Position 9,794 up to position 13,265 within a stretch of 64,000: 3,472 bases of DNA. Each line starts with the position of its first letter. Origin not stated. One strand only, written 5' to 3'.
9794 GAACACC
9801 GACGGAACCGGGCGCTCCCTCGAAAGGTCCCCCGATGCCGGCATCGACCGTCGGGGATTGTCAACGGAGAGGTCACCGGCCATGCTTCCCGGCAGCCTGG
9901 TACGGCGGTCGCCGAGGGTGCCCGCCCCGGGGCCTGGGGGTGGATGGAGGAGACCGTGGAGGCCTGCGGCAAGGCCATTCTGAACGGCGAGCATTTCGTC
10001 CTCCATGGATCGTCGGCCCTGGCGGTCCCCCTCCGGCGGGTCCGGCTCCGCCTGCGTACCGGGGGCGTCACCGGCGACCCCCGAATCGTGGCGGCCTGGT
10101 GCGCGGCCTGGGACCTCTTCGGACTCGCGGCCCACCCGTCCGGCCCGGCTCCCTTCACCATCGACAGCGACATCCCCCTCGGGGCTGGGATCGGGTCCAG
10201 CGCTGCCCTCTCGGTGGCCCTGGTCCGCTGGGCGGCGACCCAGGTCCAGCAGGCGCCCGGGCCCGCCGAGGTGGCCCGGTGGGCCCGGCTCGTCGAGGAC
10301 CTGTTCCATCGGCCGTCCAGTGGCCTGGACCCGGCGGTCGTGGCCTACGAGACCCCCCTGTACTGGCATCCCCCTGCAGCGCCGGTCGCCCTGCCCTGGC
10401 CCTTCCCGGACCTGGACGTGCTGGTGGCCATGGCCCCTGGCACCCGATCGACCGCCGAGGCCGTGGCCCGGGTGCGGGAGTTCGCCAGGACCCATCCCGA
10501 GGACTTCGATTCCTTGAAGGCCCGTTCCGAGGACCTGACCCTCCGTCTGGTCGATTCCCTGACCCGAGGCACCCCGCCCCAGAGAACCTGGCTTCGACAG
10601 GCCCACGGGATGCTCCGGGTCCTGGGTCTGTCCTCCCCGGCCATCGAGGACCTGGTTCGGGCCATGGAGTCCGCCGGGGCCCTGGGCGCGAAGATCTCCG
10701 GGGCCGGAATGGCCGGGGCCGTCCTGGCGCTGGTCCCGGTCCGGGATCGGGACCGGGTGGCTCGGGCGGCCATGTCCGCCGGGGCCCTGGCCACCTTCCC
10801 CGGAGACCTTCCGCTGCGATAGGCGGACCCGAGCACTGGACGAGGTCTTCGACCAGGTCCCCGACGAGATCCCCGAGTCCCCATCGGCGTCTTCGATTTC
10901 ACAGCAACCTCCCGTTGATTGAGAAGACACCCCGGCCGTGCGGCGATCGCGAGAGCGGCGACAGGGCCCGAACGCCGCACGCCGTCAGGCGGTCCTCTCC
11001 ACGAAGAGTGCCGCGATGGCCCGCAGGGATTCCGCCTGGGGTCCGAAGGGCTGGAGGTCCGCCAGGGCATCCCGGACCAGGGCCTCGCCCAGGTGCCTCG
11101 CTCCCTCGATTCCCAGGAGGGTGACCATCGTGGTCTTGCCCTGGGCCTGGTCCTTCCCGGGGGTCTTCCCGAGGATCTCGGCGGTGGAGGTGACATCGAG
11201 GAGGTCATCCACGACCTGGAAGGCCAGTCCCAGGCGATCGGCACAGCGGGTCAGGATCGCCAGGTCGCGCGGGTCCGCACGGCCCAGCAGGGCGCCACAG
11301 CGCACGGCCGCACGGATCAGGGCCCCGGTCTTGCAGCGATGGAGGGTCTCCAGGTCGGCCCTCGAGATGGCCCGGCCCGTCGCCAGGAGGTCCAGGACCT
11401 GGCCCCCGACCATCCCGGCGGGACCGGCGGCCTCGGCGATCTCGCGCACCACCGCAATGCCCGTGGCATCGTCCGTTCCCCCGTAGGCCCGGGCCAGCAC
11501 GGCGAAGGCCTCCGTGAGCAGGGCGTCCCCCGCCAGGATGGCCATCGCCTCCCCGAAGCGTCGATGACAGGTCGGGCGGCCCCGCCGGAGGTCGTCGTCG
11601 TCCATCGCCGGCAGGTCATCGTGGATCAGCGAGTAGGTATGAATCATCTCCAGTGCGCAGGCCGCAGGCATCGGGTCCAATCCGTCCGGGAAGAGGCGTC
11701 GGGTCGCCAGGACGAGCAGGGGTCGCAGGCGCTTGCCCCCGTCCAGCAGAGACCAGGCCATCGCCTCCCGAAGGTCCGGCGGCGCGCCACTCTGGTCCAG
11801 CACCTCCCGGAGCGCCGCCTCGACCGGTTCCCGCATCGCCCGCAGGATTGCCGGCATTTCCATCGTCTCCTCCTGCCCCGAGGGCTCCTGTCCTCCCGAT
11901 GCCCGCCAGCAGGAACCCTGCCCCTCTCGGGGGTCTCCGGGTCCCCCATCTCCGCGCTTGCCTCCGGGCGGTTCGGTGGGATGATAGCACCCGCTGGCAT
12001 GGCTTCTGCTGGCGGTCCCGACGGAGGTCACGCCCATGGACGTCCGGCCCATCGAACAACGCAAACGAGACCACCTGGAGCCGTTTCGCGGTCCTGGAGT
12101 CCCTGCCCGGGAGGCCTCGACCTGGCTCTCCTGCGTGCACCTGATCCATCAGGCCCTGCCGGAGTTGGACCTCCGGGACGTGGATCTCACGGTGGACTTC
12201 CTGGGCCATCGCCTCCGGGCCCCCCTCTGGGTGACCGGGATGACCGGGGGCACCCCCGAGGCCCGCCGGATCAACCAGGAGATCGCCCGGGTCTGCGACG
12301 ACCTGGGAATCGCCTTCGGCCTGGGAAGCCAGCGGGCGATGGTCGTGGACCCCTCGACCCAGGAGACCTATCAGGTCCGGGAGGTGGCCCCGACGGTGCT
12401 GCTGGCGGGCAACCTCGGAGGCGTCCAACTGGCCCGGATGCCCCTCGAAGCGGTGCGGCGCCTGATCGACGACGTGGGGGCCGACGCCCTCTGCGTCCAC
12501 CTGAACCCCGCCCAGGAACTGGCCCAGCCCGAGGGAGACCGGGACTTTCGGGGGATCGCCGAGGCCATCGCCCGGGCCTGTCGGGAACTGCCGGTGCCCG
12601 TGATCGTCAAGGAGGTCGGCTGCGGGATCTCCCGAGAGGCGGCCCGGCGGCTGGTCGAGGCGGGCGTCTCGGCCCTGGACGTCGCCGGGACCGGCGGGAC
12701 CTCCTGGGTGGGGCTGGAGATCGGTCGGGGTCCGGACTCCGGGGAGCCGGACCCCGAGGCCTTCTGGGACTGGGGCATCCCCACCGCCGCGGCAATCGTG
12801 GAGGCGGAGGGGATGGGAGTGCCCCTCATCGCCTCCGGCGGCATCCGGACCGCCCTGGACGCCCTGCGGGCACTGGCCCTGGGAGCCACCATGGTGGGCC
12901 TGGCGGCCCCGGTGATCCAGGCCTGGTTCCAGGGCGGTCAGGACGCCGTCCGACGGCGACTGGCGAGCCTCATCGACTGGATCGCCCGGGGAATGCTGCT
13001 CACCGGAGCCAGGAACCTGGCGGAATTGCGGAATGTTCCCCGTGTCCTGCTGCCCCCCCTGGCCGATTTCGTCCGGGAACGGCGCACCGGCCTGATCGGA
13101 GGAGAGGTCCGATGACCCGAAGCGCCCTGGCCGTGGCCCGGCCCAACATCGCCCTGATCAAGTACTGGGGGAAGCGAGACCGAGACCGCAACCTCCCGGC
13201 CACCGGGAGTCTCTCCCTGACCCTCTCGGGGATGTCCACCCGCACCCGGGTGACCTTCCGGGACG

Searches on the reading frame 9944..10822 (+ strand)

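Call 88: search_protein_families(library=pfam, proteins=[window:9944-10822:+], max_evalue=0.00001)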
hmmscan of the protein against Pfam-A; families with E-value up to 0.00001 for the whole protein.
window:9944-10822:+ (292 aa): 2 families
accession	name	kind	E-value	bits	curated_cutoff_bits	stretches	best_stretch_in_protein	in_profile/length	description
PF00288.32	GHMP_kinases_N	-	1.1e-10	42.1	22.3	1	64-135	15-85/87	GHMP kinases N terminal domain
PF08544.19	GHMP_kinases_C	-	2.2e-08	34.8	21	1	220-276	20-79/85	GHMP kinases C terminal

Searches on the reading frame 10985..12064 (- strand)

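Call 88: search_protein_families(library=pfam, proteins=[window:10985-12064:-], max_evalue=0.00001)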
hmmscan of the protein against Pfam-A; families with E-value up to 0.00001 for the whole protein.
window:10985-12064:- (359 aa): 1 family
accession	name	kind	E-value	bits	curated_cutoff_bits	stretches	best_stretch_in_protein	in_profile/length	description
PF00348.22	polyprenyl_synt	-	6.7e-54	183.2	27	1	99-323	5-223/251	Polyprenyl synthetase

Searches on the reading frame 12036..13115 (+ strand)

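Call 88: search_protein_families(library=pfam, proteins=[window:12036-13115:+], max_evalue=0.00001)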
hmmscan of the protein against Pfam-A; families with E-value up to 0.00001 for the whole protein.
window:12036-13115:+ (359 aa): 2 families
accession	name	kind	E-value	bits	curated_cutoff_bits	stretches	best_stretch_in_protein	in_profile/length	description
PF01070.24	FMN_dh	-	8.5e-23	81.4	24.9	1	176-332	208-344/350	FMN-dependent dehydrogenase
PF00478.31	IMPDH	-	2.7e-06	27.1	25.6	0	177-287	135-233/345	IMP dehydrogenase / GMP reductase domain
